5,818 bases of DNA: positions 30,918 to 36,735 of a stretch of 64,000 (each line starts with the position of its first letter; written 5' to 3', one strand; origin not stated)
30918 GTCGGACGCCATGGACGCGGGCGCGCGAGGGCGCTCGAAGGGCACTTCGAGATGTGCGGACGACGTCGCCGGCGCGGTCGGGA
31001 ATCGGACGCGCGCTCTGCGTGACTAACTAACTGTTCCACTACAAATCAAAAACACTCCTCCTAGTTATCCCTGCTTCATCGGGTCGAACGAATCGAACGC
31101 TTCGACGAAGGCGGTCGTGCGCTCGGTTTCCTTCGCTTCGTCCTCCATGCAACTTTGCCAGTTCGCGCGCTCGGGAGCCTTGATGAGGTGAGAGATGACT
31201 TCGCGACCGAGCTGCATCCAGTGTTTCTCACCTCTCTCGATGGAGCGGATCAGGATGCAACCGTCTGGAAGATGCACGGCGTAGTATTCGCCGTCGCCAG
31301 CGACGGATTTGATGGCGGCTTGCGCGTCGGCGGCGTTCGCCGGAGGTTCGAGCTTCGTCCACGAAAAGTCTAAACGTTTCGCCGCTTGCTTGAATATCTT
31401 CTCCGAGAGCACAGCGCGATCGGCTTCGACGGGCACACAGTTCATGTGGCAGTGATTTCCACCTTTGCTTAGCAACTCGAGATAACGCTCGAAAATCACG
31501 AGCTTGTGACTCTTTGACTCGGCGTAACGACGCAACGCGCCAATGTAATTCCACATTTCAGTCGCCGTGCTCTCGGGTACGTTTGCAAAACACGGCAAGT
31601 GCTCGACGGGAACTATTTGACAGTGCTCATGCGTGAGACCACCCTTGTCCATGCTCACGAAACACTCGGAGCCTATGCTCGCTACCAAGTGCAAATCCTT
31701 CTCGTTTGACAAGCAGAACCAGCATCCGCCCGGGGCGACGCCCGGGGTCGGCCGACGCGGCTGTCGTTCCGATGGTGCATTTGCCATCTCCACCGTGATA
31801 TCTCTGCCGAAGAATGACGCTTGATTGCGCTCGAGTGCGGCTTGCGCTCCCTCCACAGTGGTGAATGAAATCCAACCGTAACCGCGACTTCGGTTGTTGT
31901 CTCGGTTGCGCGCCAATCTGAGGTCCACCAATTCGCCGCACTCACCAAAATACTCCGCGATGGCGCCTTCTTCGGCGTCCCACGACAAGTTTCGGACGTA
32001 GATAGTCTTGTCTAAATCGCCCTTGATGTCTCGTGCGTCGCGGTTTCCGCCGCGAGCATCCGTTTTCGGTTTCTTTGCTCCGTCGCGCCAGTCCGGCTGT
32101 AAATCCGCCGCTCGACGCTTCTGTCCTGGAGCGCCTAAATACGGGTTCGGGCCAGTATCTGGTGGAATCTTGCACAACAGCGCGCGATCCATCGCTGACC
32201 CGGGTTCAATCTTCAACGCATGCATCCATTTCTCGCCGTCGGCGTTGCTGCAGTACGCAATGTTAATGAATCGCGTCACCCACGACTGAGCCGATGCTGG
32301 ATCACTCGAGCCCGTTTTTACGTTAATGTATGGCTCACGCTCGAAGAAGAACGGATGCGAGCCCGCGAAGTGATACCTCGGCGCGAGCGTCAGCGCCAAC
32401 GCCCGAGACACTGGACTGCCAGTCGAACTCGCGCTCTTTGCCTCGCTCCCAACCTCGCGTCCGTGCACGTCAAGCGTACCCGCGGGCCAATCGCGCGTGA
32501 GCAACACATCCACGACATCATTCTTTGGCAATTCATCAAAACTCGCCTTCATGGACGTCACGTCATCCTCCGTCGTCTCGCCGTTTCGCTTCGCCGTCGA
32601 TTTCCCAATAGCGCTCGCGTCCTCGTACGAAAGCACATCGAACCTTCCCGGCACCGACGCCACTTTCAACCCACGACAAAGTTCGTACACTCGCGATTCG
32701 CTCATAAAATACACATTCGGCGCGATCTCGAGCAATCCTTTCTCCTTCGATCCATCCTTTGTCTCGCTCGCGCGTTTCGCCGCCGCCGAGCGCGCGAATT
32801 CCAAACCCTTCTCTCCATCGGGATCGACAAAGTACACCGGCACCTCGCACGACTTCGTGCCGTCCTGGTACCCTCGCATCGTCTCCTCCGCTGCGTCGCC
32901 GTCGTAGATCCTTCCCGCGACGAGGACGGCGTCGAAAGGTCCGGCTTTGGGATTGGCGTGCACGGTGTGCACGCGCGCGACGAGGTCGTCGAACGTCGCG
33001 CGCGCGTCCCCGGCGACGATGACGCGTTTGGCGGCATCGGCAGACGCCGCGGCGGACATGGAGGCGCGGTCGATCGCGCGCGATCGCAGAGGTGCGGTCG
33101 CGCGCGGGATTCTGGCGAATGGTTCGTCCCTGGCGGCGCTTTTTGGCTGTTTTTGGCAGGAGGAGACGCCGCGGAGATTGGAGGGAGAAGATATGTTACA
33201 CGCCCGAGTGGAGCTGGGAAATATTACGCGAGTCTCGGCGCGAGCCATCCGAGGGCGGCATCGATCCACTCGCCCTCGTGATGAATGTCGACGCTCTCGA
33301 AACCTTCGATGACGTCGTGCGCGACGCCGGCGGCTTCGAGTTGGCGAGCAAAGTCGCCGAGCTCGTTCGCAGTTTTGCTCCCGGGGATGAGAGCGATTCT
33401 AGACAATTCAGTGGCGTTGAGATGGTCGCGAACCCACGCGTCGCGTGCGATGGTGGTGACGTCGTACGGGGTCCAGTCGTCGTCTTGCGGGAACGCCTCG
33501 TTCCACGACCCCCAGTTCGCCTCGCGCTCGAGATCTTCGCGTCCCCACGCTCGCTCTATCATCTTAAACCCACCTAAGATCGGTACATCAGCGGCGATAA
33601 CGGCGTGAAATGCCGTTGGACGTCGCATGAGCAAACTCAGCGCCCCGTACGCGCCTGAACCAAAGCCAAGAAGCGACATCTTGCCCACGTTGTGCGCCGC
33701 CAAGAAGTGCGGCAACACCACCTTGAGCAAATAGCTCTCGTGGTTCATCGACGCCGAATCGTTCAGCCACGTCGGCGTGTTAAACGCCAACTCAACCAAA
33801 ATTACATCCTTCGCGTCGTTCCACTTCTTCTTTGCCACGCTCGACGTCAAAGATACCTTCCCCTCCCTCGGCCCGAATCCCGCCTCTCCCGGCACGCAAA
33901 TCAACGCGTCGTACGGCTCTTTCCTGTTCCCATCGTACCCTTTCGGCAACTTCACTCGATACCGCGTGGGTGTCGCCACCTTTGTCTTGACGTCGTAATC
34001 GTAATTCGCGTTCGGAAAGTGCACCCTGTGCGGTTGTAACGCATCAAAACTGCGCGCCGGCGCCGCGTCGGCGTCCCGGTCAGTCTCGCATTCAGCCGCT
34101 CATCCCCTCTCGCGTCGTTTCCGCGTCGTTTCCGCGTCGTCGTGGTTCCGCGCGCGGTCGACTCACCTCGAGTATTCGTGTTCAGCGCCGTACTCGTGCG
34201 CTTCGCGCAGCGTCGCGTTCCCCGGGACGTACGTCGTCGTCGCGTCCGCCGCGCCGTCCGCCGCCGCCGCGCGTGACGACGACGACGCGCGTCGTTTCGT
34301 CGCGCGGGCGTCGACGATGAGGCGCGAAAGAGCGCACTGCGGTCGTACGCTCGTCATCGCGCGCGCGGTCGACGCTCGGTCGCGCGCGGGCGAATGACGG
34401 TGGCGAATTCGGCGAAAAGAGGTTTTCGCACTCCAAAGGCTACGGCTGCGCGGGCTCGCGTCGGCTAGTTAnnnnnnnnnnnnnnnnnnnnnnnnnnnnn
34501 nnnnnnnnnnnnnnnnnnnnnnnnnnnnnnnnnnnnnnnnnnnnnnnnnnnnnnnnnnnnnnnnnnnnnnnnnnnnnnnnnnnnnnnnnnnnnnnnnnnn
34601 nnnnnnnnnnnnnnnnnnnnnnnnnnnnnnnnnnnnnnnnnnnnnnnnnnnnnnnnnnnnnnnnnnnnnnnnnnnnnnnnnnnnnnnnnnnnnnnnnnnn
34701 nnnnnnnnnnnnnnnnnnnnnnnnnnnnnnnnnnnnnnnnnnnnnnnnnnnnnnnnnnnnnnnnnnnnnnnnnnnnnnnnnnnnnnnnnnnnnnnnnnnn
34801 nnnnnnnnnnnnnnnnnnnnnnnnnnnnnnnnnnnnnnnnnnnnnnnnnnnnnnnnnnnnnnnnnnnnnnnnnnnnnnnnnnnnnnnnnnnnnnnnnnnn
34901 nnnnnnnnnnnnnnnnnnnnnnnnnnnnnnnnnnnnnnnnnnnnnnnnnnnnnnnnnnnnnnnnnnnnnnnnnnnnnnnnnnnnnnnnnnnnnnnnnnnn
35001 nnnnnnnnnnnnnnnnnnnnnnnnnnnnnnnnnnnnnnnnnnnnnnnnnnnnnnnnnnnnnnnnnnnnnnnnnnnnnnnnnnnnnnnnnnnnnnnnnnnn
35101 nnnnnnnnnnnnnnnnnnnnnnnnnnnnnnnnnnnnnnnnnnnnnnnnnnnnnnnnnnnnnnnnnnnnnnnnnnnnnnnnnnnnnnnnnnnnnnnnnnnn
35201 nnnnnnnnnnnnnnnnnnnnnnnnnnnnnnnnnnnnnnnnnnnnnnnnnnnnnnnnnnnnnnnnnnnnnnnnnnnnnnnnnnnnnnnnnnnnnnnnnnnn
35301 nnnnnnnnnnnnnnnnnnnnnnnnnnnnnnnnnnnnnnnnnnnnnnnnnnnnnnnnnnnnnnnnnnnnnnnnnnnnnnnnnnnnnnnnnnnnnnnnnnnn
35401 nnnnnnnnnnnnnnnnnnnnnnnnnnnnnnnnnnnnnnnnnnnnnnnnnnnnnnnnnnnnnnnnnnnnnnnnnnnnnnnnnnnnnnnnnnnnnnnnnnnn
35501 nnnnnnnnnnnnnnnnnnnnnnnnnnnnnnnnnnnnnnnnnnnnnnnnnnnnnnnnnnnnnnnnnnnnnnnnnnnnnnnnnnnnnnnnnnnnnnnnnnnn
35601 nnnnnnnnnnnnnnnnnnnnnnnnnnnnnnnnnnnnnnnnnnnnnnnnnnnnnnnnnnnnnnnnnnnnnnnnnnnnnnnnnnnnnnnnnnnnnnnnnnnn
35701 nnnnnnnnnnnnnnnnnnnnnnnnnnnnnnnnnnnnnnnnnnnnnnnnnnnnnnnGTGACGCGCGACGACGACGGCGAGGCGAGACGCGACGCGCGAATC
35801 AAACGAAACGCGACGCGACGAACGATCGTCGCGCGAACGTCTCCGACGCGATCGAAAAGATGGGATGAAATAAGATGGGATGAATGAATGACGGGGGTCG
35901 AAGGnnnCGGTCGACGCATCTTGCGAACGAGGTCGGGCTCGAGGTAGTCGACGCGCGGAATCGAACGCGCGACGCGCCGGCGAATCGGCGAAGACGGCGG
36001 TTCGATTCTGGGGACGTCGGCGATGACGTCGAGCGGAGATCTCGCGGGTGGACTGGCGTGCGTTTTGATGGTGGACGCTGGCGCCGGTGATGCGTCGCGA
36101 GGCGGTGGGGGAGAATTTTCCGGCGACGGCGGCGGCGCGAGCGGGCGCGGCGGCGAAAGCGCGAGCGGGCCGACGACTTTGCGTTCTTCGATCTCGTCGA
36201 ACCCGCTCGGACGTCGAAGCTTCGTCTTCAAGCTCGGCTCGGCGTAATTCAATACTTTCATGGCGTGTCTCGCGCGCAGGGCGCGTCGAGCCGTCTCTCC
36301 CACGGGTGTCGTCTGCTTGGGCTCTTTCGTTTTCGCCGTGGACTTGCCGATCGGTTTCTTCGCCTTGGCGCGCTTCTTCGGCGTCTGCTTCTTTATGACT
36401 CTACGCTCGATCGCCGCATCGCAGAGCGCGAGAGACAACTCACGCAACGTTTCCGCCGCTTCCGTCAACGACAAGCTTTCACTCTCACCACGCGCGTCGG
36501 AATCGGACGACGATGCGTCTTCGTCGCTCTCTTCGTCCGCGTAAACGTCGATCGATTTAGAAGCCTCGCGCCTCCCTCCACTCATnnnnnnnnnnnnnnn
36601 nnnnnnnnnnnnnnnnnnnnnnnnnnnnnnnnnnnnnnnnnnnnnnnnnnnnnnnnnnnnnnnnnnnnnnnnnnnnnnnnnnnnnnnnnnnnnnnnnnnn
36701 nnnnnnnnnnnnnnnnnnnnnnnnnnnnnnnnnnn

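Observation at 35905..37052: Shugoshin homologue with split N-terminal coiled coil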

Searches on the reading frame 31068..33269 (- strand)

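Call 56: search_protein_families(library=pfam, proteins=[window:31068-33269:-], max_evalue=0.01)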
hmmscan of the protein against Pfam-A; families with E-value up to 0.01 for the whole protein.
window:31068-33269:- (734 aa): 3 families
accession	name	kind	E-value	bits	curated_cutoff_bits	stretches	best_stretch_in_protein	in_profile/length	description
PF04677.20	CwfJ_C_1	-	7.7e-25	87.6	21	1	513-627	11-122/122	Protein similar to CwfJ C-terminus 1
PF00076.28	RRM_1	-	8.7e-14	51.6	20.7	1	423-491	1-69/70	RNA recognition motif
PF04676.19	CwfJ_C_2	-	1.7e-11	45.2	28.8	1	652-729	17-94/96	Protein similar to CwfJ C-terminus 2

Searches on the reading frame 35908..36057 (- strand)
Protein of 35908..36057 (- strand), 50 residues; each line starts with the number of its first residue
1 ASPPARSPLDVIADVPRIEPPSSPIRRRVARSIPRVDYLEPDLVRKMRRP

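Call 8: search_protein_families(library=pfam, proteins=[window:35908-36057:-], max_evalue=10)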
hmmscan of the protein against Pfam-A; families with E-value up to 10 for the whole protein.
seq(50 aa): 0 families

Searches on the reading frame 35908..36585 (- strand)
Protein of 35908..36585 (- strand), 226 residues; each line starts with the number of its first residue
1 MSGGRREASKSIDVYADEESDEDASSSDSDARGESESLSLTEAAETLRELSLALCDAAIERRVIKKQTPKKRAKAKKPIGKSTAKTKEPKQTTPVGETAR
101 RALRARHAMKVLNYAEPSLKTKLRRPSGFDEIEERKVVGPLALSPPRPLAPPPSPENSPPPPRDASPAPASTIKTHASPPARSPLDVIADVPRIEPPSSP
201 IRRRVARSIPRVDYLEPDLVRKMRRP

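Call 56: search_protein_families(library=pfam, proteins=[P0108], max_evalue=0.01)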
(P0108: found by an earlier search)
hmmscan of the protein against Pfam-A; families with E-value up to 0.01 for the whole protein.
P0108 (694 aa): 2 families
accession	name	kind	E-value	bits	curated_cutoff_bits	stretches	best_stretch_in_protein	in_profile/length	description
PF08309.17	LVIVD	-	0.004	16.9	20.2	1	326-358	4-35/42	LVIVD repeat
PF00756.26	Esterase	-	0.0052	17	22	0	449-617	9-183/251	Putative esterase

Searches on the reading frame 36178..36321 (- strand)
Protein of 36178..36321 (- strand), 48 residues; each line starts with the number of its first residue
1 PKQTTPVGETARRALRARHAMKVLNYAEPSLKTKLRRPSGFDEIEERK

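Call 8: search_protein_families(library=pfam, proteins=[window:36178-36321:-], max_evalue=10)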
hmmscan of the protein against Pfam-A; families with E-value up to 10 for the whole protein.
seq(48 aa): 2 families
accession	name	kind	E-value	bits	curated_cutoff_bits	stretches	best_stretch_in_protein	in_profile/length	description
PF07557.16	Shugoshin_C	-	1.1e-07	31.9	23.3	1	17-37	4-24/24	Shugoshin C terminus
PF10440.15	WIYLD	-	0.22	11.8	27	1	11-35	5-29/61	Ubiquitin-binding WIYLD domain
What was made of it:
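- On Shugoshin (Sgo / MEI-S332): The isolated segment scores 31.9 bits (call 8).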
